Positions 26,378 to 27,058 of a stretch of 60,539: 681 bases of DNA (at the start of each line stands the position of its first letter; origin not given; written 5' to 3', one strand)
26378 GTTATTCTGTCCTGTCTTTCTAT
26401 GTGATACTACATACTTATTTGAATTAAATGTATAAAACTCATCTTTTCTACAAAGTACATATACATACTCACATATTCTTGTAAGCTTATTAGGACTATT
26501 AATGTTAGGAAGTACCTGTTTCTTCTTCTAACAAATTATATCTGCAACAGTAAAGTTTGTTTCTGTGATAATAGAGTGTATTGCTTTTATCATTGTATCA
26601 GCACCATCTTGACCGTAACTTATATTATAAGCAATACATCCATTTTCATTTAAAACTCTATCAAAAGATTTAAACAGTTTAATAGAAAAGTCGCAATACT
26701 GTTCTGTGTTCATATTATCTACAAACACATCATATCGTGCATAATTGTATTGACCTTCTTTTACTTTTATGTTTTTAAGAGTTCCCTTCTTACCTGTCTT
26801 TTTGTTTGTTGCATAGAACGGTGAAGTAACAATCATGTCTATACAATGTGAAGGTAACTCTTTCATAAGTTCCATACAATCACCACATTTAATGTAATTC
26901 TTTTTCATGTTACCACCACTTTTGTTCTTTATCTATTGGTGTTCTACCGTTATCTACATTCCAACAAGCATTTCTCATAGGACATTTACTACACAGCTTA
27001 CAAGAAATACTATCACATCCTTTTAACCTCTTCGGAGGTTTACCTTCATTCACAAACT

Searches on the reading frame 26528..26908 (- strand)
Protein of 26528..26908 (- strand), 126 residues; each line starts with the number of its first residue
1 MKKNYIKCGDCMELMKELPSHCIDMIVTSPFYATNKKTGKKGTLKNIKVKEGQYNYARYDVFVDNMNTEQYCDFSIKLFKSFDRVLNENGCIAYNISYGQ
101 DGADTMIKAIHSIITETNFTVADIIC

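Call 23: search_protein_families(library=phrogs, proteins=[window:26528-26908:-], max_evalue=0.001)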
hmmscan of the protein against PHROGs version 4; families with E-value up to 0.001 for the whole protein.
window:26528-26908:- (126 aa): 3 families
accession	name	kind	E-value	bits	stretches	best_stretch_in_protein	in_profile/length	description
phrog_67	-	other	1.4e-13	51.8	1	1-102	121-201/743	DNA methyltransferase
phrog_6025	-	other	1.7e-08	35.3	1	6-39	14-47/192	DNA methyltransferase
phrog_12862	-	unknown function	9.9e-06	26.5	1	5-35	4-34/149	-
